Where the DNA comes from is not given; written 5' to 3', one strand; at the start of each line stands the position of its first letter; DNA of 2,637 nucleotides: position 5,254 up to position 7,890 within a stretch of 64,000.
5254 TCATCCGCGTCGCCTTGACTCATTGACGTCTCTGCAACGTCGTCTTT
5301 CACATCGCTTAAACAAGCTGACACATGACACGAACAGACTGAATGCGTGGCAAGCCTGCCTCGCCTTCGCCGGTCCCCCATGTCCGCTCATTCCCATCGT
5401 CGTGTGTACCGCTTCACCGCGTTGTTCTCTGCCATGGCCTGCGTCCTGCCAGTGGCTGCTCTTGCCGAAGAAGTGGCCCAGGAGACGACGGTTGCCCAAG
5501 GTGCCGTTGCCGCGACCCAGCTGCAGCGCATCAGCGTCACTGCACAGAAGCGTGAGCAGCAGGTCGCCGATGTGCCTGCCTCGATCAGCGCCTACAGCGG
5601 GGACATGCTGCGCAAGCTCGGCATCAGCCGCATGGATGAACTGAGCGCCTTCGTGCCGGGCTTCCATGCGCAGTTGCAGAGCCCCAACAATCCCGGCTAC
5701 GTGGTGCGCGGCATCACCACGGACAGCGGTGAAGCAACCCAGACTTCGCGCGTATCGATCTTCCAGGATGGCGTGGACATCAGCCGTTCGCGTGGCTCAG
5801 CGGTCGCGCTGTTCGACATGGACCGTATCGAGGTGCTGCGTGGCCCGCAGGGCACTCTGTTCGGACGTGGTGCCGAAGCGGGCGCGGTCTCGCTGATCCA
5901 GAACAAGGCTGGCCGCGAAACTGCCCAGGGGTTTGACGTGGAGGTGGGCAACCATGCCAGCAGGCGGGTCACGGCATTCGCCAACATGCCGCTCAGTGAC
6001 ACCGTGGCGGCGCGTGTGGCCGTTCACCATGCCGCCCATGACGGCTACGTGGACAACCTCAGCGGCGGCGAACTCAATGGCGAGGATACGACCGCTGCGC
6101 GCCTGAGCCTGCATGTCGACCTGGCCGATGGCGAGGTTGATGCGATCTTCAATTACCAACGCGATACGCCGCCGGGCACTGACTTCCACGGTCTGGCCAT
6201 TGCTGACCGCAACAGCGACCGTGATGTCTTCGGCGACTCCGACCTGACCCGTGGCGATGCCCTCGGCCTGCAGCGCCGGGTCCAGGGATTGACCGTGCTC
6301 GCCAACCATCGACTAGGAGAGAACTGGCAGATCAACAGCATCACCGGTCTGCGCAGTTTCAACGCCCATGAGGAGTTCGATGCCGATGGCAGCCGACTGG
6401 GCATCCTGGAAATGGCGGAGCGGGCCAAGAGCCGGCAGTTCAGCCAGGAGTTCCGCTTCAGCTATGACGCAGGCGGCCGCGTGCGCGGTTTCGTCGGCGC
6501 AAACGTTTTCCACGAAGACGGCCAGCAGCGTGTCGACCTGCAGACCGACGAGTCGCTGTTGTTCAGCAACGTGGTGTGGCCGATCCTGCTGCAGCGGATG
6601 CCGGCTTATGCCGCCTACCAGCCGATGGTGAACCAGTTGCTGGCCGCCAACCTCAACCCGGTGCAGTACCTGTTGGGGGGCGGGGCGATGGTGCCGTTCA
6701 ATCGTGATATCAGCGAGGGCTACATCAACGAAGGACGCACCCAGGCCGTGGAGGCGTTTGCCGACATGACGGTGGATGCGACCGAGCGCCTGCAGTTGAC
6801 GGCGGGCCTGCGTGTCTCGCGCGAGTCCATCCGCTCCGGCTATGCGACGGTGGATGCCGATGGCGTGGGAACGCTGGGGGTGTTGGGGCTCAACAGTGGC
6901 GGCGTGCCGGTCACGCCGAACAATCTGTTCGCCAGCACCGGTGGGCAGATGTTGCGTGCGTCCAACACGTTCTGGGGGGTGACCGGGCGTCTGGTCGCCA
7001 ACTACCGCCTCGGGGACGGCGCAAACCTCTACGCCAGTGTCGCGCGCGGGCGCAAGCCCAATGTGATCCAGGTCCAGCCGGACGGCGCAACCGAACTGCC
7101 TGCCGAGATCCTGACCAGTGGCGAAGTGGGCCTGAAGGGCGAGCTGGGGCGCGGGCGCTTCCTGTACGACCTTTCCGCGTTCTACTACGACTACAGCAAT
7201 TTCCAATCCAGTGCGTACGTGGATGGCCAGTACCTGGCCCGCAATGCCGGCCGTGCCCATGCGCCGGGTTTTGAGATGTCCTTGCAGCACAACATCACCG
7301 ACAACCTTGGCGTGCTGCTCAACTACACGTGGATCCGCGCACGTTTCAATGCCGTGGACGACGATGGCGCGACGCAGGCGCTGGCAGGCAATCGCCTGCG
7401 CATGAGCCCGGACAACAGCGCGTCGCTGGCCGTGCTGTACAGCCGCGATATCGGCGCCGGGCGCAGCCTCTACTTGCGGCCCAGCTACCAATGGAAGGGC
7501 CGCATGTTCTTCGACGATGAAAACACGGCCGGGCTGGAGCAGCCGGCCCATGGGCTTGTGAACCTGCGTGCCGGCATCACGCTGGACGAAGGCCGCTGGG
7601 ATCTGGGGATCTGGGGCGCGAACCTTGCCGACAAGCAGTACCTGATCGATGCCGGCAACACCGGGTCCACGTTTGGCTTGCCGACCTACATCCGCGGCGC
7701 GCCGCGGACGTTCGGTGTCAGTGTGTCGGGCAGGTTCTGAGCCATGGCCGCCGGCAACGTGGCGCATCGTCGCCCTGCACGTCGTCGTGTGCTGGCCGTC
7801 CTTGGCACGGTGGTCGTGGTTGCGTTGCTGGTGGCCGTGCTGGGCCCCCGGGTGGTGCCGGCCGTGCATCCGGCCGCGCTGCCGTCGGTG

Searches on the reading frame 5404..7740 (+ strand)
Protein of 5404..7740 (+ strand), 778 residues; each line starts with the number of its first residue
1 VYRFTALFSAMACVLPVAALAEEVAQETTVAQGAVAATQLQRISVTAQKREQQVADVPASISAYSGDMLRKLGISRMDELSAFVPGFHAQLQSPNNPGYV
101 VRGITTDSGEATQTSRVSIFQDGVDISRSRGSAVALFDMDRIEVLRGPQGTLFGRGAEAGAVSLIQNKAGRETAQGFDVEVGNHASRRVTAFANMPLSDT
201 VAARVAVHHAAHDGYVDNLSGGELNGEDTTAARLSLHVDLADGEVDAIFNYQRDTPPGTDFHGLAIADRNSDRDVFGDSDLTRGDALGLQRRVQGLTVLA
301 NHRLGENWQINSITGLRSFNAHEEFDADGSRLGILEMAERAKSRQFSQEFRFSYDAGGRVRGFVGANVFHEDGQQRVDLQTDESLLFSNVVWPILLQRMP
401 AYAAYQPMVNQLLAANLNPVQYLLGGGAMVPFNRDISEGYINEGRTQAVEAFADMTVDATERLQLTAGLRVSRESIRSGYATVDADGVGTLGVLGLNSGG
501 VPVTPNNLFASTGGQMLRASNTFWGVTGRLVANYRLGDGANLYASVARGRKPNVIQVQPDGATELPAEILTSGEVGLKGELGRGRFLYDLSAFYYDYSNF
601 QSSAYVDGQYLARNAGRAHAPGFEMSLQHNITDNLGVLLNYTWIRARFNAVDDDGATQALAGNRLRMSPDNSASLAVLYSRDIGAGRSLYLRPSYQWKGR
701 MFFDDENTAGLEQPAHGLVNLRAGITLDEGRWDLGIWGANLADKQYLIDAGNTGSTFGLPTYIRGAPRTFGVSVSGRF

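Call 65: find_homologous_proteins(query=window:5404-7740:+, max_evalue=1e-10)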
Query window:5404-7740:+ (778 aa): 7122 proteins with E <= 1e-10 among 8000 candidates; the best 120 are listed.
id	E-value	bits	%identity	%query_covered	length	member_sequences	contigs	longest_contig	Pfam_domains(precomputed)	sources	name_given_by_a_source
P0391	0.0e+0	1705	98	100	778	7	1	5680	PF07715.21,PF00593.31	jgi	-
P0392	0.0e+0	1429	81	100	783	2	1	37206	PF07715.21,PF00593.31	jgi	-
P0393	0.0e+0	1353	79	95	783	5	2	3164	PF07715.21,PF00593.31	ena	-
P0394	0.0e+0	1304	76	95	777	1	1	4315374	PF07715.21,PF00593.31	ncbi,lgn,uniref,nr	ncbi:TonB-dependent receptor [Pseudoxanthomonas sp.]|uniref:TonB-dependent receptor n=1 Tax=Pseudoxa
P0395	0.0e+0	1303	77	96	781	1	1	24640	PF07715.21,PF00593.31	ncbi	ncbi:MAG: TonB-dependent receptor [Pseudoxanthomonas sp.]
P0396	0.0e+0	1237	71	99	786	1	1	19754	PF07715.21,PF00593.31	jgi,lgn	jgi:iron complex outermembrane recepter protein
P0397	2.4e-291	987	60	100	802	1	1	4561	PF07715.21,PF00593.31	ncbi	-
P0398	7.4e-249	846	53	95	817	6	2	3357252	PF07715.21,PF00593.31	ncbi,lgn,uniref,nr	ncbi:TonB-dependent receptor [Oleiagrimonas soli]|uniref:Outer membrane receptor protein involved in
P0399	3.7e-248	844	53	95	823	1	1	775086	PF07715.21,PF00593.31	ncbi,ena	-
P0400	1.4e-246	839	53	95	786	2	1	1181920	PF07715.21,PF00593.31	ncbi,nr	ncbi:hypothetical protein ASG75_09600 [Rhodanobacter sp. Soil772]|nr:hypothetical protein ASG75_0960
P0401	1.8e-246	838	53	95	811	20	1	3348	PF07715.21,PF00593.31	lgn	-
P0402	1.2e-244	832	53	95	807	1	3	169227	PF07715.21,PF00593.31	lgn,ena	-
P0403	7.0e-244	830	51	99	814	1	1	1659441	PF07715.21,PF00593.31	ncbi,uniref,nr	ncbi:TonB-dependent receptor [Dyella solisilvae]|uniref:TonB-dependent receptor n=1 Tax=Dyella solis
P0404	1.5e-243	829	51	100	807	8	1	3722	PF07715.21,PF00593.31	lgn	-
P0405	2.9e-243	828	52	95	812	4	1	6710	PF07715.21,PF00593.31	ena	-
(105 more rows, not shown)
